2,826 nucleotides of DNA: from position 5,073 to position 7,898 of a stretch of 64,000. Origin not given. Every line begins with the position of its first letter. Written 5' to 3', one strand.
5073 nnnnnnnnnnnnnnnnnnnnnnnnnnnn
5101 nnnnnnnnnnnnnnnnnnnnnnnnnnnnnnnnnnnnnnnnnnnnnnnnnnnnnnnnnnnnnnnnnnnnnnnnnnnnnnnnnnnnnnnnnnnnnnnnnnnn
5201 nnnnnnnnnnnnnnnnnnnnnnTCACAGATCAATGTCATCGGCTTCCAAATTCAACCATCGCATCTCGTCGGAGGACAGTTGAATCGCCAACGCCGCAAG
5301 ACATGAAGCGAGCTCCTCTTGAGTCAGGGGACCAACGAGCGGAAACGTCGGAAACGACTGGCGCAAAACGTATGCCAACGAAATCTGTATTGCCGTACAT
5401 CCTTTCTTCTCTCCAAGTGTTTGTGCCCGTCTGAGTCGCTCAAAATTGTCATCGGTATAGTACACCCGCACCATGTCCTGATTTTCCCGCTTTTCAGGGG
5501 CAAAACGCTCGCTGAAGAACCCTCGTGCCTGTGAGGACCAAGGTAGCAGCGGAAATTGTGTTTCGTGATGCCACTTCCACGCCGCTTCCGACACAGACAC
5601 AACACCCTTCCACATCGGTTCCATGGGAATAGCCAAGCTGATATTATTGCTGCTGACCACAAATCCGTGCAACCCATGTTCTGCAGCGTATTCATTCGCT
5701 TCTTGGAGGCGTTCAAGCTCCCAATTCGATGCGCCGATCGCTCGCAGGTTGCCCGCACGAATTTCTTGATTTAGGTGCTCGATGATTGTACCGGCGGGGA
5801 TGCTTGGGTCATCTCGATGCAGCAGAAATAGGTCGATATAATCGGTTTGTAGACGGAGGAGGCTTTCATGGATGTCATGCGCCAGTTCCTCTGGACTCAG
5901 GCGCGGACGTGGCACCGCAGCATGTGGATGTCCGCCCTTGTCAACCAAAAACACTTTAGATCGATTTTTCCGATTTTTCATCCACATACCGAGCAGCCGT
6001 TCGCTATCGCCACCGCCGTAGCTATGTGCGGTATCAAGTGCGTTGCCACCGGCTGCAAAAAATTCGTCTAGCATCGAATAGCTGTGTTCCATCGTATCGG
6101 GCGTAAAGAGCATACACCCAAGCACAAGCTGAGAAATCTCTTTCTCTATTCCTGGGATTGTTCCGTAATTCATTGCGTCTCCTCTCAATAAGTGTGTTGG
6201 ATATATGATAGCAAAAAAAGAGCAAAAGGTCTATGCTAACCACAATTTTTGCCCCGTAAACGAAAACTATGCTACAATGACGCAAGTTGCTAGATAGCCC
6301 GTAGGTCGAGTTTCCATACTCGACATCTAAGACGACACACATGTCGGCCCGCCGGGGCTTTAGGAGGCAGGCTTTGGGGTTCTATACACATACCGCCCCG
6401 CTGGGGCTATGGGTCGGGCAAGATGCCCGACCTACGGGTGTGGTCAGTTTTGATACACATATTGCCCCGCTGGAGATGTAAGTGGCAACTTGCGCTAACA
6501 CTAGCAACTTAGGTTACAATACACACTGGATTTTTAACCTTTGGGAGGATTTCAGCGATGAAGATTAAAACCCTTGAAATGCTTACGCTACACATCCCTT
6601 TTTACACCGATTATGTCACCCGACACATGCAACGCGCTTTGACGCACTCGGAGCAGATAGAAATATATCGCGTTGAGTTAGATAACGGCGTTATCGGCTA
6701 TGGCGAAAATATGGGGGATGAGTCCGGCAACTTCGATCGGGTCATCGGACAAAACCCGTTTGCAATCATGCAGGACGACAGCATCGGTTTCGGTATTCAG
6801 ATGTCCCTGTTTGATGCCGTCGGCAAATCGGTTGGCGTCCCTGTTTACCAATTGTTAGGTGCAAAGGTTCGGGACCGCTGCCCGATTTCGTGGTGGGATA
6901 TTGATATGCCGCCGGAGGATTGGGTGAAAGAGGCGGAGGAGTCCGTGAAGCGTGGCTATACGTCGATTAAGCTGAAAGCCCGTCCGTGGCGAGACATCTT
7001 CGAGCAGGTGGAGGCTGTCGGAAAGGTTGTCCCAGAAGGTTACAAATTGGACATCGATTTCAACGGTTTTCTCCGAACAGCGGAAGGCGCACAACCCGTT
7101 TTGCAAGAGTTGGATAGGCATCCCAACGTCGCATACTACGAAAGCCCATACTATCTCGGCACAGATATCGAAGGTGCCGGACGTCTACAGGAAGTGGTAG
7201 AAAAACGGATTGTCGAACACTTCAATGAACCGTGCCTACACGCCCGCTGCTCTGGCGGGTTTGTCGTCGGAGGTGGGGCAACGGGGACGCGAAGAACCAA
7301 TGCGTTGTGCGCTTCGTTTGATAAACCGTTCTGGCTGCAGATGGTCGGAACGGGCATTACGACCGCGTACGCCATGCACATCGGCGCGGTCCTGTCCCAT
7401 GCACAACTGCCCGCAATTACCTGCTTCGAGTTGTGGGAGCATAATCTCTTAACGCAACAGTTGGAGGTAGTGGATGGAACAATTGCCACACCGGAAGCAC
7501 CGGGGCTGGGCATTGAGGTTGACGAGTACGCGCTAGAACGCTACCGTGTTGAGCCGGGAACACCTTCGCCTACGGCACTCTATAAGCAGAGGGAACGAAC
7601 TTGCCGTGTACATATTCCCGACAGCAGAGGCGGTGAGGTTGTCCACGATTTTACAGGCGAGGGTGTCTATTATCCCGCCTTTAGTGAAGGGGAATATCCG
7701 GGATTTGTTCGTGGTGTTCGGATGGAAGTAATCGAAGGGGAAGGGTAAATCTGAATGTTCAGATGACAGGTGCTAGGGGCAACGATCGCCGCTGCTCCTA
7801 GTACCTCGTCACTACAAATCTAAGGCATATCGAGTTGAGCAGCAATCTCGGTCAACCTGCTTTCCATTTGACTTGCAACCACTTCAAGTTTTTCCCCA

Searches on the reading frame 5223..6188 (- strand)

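Call 47: search_protein_families(library=ncbifam, proteins=[window:5223-6188:-], max_evalue=0.00001)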
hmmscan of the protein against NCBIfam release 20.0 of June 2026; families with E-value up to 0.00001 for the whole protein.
window:5223-6188:- (321 aa): 6 families
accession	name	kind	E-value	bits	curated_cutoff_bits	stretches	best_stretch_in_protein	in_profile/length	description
NF049922.1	MethglyxlRedYdjG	equivalog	8.5e-18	64.4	550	1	39-167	41-182/326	NADH-dependent methylglyoxal reductase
NF007912.0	PRK10625.1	equivalog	9.6e-18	64.6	415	1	6-125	1-133/346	NADP(H)-dependent aldo-keto reductase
TIGR01293.1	Kv_beta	subfamily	1.4e-15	57.2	365.4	1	18-172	13-170/319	voltage-dependent potassium channel subunit beta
NF008377.0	PRK11172.1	equivalog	2.8e-12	46.4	327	1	95-166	68-141/267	2,5-didehydrogluconate reductase DkgB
NF007388.0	PRK09912.1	subfamily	1.4e-08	34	448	0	31-170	40-184/346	L-glyceraldehyde 3-phosphate reductase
NF007695.0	PRK10376.1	subfamily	9.4e-08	31.5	280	0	26-167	31-178/290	oxidoreductase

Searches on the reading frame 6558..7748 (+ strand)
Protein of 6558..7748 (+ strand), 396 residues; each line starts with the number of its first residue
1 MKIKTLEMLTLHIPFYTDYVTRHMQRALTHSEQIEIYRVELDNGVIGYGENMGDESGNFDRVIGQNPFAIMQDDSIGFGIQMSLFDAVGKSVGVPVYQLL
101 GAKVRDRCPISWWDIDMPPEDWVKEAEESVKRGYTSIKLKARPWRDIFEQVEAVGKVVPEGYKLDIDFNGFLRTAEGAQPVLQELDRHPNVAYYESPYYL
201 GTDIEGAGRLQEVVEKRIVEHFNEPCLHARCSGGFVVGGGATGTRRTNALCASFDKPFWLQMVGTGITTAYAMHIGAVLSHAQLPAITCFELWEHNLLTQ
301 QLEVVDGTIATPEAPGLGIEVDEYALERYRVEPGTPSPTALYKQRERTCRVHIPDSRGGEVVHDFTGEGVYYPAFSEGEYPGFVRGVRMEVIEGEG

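Call 21: find_encoding_contigs(protein=window:6558-7748:+, flank=3000, max_places=6)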
Protein window:6558-7748:+ (396 aa): 13 contigs read that carry it; 6 places shown.
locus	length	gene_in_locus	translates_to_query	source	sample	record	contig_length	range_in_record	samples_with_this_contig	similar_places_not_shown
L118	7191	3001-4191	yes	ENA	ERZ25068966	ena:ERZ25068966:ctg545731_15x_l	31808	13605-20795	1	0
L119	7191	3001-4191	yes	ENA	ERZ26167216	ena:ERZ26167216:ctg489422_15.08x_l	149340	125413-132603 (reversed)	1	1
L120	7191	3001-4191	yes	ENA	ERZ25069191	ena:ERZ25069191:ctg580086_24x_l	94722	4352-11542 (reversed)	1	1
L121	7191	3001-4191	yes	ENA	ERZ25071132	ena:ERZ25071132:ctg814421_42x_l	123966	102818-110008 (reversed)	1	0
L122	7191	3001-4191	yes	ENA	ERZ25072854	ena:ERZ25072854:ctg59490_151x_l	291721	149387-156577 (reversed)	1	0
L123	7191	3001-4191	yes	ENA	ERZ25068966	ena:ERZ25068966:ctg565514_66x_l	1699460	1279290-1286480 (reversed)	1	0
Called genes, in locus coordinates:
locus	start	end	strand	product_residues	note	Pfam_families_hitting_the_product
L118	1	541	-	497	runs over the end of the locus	PF00884:Sulfatase, PF01663:Phosphodiest (faint), PF16347:SGSH_C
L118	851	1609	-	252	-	PF05721:PhyH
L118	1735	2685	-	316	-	PF00248:Aldo_ket_red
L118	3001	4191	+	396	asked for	PF13378:MR_MLE_C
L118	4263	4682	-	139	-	-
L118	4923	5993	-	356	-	PF01408:GFO_IDH_MocA, PF22685:Gal80p_C-like (weak), PF22725:GFO_IDH_MocA_C3, PF02894:GFO_IDH_MocA_C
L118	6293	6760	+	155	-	-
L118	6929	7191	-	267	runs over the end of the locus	PF06182:ABC2_membrane_6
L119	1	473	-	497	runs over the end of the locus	PF00884:Sulfatase, PF01663:Phosphodiest (faint), PF16347:SGSH_C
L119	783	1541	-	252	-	PF05721:PhyH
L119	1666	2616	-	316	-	PF00248:Aldo_ket_red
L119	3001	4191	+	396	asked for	PF13378:MR_MLE_C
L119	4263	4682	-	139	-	-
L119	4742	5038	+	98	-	-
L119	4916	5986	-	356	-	PF01408:GFO_IDH_MocA, PF22685:Gal80p_C-like (weak), PF22725:GFO_IDH_MocA_C3, PF02894:GFO_IDH_MocA_C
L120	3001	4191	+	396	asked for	PF13378:MR_MLE_C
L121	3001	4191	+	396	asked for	PF13378:MR_MLE_C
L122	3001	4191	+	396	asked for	PF13378:MR_MLE_C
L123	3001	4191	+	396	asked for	PF13378:MR_MLE_C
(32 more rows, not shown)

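Call 25: find_homologous_proteins(query=window:6558-7748:+, max_evalue=1e-100)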
Query window:6558-7748:+ (396 aa): 299 proteins with E <= 1e-100 among 6820 candidates; the best 120 are listed.
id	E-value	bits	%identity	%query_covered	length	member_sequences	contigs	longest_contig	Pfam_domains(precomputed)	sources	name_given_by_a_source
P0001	8.1e-272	919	99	100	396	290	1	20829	PF13378.13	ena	-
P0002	2.5e-240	815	87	100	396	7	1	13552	PF13378.13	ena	-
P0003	1.5e-235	800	86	100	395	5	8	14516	PF13378.13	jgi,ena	jgi:L-alanine-DL-glutamate epimerase-like enolase superfamily enzyme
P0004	4.5e-233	791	84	100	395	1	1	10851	PF13378.13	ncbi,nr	ncbi:MAG: mandelate racemase/muconate lactonizing enzyme family protein [Candidatus Poribacteria bac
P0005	6.7e-223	758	80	100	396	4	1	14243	PF13378.13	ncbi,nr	ncbi:mandelate racemase/muconate lactonizing enzyme family protein [Candidatus Poribacteria bacteriu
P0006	6.3e-222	755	80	99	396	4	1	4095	PF13378.13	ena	-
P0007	1.8e-221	753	80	99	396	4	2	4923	PF13378.13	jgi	jgi:L-alanine-DL-glutamate epimerase-like enolase superfamily enzyme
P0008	1.8e-221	753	80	99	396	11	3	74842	PF13378.13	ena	-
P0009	1.5e-220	750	80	99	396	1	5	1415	PF13378.13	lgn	-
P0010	1.1e-219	747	81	99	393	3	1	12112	PF13378.13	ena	-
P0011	1.5e-219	747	79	99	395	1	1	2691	PF13378.13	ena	-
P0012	2.3e-219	746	80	99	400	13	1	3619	PF13378.13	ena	-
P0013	2.7e-217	739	79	99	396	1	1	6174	PF13378.13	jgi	jgi:L-alanine-DL-glutamate epimerase-like enolase superfamily enzyme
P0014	2.0e-211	720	77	99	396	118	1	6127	PF13378.13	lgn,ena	-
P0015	7.2e-210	715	75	99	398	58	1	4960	PF13378.13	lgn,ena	-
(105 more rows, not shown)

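Call 26: find_encoding_contigs(protein=P0002, flank=2500, max_places=3)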
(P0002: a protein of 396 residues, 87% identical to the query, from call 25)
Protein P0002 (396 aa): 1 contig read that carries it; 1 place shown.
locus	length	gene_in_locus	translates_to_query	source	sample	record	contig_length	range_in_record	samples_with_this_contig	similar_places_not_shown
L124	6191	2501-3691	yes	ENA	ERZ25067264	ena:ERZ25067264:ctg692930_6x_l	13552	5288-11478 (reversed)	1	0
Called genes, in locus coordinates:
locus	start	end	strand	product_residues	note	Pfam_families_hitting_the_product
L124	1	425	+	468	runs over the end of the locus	PF01425:Amidase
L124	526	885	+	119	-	PF13340:DUF4096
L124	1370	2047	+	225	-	PF02586:SRAP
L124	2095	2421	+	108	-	-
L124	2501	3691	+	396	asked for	PF13378:MR_MLE_C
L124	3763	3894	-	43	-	-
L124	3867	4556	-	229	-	PF13340:DUF4096, PF01609:DDE_Tnp_1, PF13612:DDE_Tnp_1_3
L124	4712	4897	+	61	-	PF01527:HTH_Tnp_1, PF13518:HTH_28 (faint)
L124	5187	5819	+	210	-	PF13276:HTH_21, PF00665:rve, PF13683:rve_3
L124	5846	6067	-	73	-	-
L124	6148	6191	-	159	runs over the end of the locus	-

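Call 27: find_encoding_contigs(protein=P0003, flank=2500, max_places=3)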
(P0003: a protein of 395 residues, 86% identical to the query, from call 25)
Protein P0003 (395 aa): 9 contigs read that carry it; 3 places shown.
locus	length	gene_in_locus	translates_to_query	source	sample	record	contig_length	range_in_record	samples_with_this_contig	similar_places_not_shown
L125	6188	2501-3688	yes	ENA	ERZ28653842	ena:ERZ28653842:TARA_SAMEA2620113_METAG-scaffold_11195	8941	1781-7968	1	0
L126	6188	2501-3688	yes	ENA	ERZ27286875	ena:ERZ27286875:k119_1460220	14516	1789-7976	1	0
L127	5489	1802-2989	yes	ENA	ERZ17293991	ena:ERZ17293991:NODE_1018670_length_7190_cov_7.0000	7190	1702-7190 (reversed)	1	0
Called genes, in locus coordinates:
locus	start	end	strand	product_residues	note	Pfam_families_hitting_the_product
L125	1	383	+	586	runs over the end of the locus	PF26099:DUF8034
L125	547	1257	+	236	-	PF02586:SRAP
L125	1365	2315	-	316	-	PF00248:Aldo_ket_red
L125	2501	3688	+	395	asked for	PF13378:MR_MLE_C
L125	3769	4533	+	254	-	PF01261:AP_endonuc_2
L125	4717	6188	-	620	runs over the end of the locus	PF13424:TPR_12, PF00515:TPR_1 (weak), PF07719:TPR_2 (weak), PF13424:TPR_12, PF24885:TPR_NPHP3, PF13424:TPR_12, PF14938:SNAP, PF13424:TPR_12, +17 more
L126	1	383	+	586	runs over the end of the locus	PF26099:DUF8034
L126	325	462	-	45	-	-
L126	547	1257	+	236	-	PF02586:SRAP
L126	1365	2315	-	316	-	PF00248:Aldo_ket_red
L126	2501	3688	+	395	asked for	PF13378:MR_MLE_C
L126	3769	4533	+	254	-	PF01261:AP_endonuc_2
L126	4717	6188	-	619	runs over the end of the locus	PF13424:TPR_12, PF00515:TPR_1 (weak), PF07719:TPR_2 (weak), PF13424:TPR_12, PF24885:TPR_NPHP3, PF13424:TPR_12, PF14938:SNAP, PF13424:TPR_12, +17 more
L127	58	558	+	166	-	PF02586:SRAP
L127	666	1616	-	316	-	PF00248:Aldo_ket_red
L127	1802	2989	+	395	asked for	PF13378:MR_MLE_C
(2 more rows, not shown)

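Call 28: find_encoding_contigs(protein=P0004, flank=2500, max_places=3)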
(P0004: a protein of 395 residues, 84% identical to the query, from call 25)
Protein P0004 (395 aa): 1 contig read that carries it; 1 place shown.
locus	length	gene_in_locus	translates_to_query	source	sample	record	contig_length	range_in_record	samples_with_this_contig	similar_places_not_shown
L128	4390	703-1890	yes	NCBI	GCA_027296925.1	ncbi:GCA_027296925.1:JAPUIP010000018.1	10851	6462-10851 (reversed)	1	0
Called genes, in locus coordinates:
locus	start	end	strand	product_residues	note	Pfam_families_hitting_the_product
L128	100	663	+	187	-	PF13302:Acetyltransf_3, PF00583:Acetyltransf_1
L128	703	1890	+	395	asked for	PF13378:MR_MLE_C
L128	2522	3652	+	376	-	PF00669:Flagellin_N, PF00700:Flagellin_C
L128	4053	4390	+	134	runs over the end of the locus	PF03646:FlaG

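Call 29: find_encoding_contigs(protein=P0008, flank=2500, max_places=3)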
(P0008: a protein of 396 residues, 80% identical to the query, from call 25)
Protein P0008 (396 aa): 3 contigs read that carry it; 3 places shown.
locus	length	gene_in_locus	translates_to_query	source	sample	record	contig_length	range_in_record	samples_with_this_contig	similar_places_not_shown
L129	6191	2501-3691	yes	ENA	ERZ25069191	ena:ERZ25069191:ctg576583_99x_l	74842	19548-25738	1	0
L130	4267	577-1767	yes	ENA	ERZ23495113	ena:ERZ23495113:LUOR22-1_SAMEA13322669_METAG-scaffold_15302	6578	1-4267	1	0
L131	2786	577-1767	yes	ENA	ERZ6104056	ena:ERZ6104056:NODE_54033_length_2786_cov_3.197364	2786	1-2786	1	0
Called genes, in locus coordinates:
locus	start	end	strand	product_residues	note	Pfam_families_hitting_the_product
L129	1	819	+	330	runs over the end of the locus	PF00532:Peripla_BP_1, PF13407:Peripla_BP_4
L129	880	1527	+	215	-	PF00578:AhpC-TSA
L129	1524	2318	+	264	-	PF10370:Rv2993c-like_N (weak), PF01557:FAA_hydrolase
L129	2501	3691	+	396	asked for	PF13378:MR_MLE_C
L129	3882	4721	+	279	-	PF24684:Vgb_lyase (weak), PF08450:SGL, PF21959:DUF6923 (faint)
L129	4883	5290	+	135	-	PF01029:NusB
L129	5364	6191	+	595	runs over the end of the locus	PF01436:NHL (faint)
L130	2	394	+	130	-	?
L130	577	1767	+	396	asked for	PF13378:MR_MLE_C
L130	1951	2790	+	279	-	PF24684:Vgb_lyase (weak), PF08450:SGL, PF21959:DUF6923 (faint)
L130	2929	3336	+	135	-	PF01029:NusB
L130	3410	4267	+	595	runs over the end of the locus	PF01436:NHL (faint)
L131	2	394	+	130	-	?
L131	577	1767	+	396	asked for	PF13378:MR_MLE_C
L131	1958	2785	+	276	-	?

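Call 47: search_protein_families(library=ncbifam, proteins=[window:6558-7748:+], max_evalue=0.00001)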
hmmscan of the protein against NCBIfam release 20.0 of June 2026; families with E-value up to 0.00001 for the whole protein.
window:6558-7748:+ (396 aa): 10 families
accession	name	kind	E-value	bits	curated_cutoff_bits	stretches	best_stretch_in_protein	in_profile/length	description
NF040790.2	glucon_galact_dh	equivalog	3.1e-22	78.9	750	2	80-153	97-171/390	bifunctional D-gluconate/D-galactonate dehydratase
NF010624.0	PRK14017.1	equivalog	2.5e-18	66.3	311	1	78-160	84-176/382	galactonate dehydratase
TIGR02534.1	mucon_cyclo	subfamily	3.5e-18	65.8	334.95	1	80-179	103-205/368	muconate/chloromuconate family cycloisomerase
NF040866.1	AraD_Arch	equivalog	4.3e-14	52.3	650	1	79-198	106-228/372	arabinonate dehydratase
NF043051.1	ManoateDhtManD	equivalog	2e-11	43.3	550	1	79-140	88-149/403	D-mannonate dehydratase ManD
NF011654.0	PRK15072.1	subfamily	4.8e-09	35.6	430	0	80-140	89-149/404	D-galactonate dehydratase family protein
NF047820.1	TalGalacDh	equivalog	9.8e-09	34.6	500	0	80-215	111-247/371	L-talarate/galactarate dehydratase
TIGR01928.1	menC_lowGC_arch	equivalog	3.6e-07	29.5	200.65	1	79-214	94-223/325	o-succinylbenzoate synthase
NF041118.1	A_G_epim_Thtga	equivalog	1.1e-06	28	500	0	72-198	93-218/341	L-Ala-D/L-Glu epimerase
NF043002.1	HProlDhtase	equivalog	5.1e-06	25.6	500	0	79-322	104-355/366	cis-3-hydroxy-L-proline dehydratase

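Call 66: search_protein_families(library=ncbifam, proteins=[L124:3867-4556:-], max_evalue=0.00001)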
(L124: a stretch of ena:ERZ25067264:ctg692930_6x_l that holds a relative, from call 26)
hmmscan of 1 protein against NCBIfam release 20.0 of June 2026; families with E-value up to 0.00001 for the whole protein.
L124:3867-4556:- (229 aa): 5 families
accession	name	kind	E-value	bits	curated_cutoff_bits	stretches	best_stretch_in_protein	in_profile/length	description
NF033580.1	transpos_IS5_3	equivalog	9.1e-63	212.2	110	1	5-228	4-229/258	IS5 family transposase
NF033520.1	transpos_IS982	equivalog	3.3e-10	40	130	1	131-228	112-212/243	IS982 family transposase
NF033581.1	transpos_IS5_4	equivalog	5e-09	35.9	140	1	89-228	116-255/285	IS5 family transposase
NF033579.1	transpos_IS5_2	equivalog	1.6e-08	34.4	140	1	133-206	140-218/289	IS5 family transposase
NF033592.1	transpos_IS4_1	equivalog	5.3e-06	25.8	115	0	91-203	109-210/332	IS4 family transposase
